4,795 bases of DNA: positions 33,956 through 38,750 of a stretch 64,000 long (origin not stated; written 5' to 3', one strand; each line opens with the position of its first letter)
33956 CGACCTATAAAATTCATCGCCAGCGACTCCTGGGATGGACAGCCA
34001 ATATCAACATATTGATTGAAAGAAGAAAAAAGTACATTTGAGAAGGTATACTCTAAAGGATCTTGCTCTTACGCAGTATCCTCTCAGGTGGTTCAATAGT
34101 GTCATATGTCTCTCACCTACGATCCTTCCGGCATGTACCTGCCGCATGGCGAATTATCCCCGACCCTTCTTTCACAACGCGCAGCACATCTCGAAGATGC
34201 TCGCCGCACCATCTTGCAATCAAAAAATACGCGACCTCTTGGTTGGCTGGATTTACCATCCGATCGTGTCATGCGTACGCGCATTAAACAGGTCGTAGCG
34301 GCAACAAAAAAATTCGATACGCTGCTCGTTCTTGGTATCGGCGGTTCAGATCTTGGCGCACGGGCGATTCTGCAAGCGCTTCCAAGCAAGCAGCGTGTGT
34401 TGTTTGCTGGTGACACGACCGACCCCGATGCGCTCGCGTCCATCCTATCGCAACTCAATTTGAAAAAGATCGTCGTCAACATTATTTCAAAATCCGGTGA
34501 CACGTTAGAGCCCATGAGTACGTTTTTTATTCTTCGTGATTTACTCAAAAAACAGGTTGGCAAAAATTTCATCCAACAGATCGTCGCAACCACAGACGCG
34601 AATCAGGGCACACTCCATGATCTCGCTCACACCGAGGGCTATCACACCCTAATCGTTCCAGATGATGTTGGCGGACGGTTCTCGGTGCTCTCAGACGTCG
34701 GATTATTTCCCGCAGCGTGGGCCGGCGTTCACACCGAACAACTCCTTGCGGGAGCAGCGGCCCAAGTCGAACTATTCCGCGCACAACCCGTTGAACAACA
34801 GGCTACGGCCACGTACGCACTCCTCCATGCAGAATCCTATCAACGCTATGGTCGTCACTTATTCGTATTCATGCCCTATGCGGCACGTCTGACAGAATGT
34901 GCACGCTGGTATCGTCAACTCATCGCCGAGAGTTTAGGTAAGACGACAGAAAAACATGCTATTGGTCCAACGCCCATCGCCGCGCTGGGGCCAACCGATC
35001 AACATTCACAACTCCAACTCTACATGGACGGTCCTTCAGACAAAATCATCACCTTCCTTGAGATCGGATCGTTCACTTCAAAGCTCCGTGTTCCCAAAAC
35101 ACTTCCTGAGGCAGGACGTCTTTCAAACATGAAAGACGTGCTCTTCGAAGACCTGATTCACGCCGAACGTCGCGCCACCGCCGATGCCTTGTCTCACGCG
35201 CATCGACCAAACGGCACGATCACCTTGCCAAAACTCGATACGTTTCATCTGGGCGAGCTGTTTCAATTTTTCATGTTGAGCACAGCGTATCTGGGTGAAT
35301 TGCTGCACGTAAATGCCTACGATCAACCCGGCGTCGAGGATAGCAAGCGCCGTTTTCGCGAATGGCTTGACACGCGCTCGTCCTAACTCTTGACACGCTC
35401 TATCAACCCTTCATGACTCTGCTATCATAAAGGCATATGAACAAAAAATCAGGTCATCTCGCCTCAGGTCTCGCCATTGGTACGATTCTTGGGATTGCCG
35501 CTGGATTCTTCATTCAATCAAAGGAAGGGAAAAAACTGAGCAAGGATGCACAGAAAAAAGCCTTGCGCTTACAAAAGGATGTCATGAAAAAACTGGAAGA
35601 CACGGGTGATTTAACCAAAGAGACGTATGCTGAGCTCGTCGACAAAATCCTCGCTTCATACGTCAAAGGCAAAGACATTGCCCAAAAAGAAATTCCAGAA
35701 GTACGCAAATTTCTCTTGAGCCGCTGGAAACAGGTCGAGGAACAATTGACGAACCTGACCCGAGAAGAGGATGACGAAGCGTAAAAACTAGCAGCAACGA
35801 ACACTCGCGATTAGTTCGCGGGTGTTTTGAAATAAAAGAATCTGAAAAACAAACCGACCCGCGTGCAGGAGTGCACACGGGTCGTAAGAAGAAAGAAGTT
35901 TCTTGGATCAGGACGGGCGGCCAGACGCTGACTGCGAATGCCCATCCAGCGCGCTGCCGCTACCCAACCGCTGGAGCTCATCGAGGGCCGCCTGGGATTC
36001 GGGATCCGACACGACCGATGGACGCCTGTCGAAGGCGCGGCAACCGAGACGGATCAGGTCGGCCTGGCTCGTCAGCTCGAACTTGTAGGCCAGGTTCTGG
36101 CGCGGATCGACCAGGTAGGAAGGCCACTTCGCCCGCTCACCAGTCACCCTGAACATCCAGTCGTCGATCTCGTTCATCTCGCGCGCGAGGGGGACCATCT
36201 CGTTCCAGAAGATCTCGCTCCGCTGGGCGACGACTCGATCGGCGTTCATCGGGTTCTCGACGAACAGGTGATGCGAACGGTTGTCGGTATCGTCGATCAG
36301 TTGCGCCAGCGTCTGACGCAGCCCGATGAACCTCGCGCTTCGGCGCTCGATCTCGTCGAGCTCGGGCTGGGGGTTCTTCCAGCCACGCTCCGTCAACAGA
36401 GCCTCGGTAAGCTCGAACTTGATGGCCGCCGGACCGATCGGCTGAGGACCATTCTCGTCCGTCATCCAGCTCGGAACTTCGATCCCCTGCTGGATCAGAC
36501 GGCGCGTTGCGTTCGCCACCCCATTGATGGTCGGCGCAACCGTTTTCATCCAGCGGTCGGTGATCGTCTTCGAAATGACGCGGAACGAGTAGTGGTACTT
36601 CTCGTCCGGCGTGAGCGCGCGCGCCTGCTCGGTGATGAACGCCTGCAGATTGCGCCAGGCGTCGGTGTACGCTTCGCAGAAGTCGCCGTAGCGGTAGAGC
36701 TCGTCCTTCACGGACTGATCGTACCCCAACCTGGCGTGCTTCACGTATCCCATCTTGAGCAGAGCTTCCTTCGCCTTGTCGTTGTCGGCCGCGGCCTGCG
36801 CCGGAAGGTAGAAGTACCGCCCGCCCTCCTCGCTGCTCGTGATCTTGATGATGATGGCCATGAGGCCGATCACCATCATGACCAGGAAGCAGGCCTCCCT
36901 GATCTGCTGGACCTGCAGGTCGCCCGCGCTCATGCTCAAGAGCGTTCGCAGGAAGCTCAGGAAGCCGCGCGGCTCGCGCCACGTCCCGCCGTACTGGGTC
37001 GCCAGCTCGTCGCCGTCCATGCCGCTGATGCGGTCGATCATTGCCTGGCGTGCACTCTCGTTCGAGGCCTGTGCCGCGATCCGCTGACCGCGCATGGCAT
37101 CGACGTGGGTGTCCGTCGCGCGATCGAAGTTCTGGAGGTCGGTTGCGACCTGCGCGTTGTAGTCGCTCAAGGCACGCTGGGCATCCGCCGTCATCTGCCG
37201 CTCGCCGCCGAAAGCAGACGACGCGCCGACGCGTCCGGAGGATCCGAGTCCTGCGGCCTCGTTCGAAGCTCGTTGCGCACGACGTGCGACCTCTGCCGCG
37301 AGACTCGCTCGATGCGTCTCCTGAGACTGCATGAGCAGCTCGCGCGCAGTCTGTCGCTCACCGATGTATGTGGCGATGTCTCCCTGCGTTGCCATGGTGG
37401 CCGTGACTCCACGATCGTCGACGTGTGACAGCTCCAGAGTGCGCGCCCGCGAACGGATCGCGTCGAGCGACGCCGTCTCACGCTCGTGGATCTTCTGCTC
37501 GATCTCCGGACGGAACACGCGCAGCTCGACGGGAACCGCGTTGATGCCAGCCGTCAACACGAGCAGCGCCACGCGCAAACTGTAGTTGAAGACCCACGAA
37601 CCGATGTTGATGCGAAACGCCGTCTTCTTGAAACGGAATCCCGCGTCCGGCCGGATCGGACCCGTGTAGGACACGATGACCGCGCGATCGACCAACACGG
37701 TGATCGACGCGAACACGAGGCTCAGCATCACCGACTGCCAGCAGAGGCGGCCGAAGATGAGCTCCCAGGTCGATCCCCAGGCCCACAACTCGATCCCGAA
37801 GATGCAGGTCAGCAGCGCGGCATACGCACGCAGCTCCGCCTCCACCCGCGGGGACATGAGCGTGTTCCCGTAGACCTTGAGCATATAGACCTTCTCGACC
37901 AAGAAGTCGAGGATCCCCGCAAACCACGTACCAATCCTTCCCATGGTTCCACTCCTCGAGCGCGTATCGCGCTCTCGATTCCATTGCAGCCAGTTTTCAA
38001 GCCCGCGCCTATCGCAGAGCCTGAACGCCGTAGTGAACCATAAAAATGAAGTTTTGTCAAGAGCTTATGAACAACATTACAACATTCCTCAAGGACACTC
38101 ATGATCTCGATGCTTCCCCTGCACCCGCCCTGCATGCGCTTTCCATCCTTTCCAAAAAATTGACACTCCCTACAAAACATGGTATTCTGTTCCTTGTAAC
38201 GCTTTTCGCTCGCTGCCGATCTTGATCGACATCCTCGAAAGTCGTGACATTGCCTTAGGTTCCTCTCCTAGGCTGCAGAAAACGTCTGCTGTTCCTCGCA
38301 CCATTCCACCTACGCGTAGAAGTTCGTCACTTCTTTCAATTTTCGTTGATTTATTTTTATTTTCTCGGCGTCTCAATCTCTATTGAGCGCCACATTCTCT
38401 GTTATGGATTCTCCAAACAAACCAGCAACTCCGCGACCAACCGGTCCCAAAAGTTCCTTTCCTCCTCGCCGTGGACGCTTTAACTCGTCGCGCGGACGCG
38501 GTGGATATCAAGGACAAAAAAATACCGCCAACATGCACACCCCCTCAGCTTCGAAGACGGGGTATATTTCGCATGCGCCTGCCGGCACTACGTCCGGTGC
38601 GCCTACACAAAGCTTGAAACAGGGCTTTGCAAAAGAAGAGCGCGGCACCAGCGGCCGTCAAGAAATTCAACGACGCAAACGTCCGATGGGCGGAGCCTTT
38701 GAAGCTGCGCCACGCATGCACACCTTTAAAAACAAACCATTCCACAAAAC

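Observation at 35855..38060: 2.1-kb high-GC single-gene island encoding a 678-aa TM/coiled-coil/TM protein of unknown function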

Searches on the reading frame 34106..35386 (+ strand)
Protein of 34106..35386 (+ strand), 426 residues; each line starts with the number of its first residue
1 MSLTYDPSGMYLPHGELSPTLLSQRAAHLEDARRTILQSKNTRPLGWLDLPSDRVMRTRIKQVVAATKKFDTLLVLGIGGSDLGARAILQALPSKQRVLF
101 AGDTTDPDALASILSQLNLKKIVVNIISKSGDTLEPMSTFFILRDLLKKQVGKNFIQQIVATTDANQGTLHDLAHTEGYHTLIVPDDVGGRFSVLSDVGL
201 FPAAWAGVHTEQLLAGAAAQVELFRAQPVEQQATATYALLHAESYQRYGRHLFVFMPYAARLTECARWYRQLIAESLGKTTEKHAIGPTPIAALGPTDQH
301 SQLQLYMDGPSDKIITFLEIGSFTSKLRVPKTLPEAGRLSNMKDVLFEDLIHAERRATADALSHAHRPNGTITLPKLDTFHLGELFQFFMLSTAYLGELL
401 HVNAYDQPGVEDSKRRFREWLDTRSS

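Call 21: search_protein_families(library=ncbifam, proteins=[window:34106-35386:+], max_evalue=0.1)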
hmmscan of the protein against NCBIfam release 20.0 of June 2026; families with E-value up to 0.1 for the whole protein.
window:34106-35386:+ (426 aa): 8 families
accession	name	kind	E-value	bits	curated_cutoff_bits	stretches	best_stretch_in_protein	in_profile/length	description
NF003016.0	PRK03868.1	equivalog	1.8e-85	287.2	487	1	29-422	16-408/410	glucose-6-phosphate isomerase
NF010697.0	PRK14097.1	equivalog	1.5e-80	271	443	1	39-422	39-433/448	glucose-6-phosphate isomerase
NF040629.1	PGI_Meth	equivalog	1.2e-58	199.2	350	1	67-415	58-393/396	glucose-6-phosphate isomerase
NF010696.0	PRK14096.1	equivalog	1.5e-57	195.3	671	1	54-422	100-463/528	glucose-6-phosphate isomerase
NF007080.0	PRK09533.1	equivalog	2.8e-42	144.6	712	2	40-282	423-669/949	bifunctional transaldolase/phosoglucose isomerase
NF001211.0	PRK00179.1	equivalog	1.7e-33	115.9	492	1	65-414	141-509/544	glucose-6-phosphate isomerase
NF010695.0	PRK14095.1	equivalog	2.2e-31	109.1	703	1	64-414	145-503/536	glucose-6-phosphate isomerase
TIGR02128.1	G6PI_arch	equivalog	0.0015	17.5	213.9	1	60-194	11-129/308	bifunctional phosphoglucose/phosphomannose isomerase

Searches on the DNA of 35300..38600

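Call 81: search_rna_families(source=window, start=35300, end=38600, threshold=evalue, max_evalue=1)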
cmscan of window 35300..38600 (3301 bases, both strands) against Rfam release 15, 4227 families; matches with E-value up to 1: 3.
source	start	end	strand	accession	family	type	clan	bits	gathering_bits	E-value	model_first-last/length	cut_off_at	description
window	36845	36903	+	RF01304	sR5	Gene; snRNA; snoRNA; CD-box;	-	18.2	40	0.44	1-53/53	no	Small nucleolar RNA sR5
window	38353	38480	-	RF02191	TCL6_1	Gene; lncRNA;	-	18.2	60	0.89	1-113/113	no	T-cell leukemia/lymphoma 6 conserved region 1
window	35506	35613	+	RF00026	U6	Gene; snRNA; splicing;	CL00009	17.3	44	0.64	1-105/105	no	U6 spliceosomal RNA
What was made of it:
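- On Known RNA families in the leader (Rfam 15): Only chance-level hits, E at least 0.44, all below gathering scores (call 81).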

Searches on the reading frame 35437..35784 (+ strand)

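Call 21: search_protein_families(library=ncbifam, proteins=[window:35437-35784:+], max_evalue=0.1)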
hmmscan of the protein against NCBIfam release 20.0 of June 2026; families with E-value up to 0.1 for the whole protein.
window:35437-35784:+ (115 aa): 5 families
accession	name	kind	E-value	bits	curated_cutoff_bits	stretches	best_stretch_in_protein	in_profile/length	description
NF041669.1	GvpT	domain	0.0071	16.9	80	1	14-74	7-65/123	GvpT/GvpP family gas vesicle accessory protein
NF006343.0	PRK08570.1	equivalog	0.027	14.5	131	1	30-78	86-134/150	50S ribosomal protein L19e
NF053524.1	thylo_ssl2009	equivalog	0.028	15.1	58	1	1-71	1-71/90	ssl2009 family thylakoid membrane protein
NF004920.0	PRK06277.1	equivalog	0.072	11.8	578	1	4-26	301-323/478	energy conserving hydrogenase EhbF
TIGR02507.1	MtrF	equivalog_domain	0.099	12.3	25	0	6-25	31-50/65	tetrahydromethanopterin S-methyltransferase subunit F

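Call 106: search_protein_families(library=pfam, proteins=[window:35437-35784:+], max_evalue=0.001)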
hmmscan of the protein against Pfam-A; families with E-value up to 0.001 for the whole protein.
window:35437-35784:+ (115 aa): 1 family
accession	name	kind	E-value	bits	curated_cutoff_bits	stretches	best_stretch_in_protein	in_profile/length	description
PF12732.12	YtxH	-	9.9e-08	32.8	37.5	1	10-71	2-59/71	YtxH-like protein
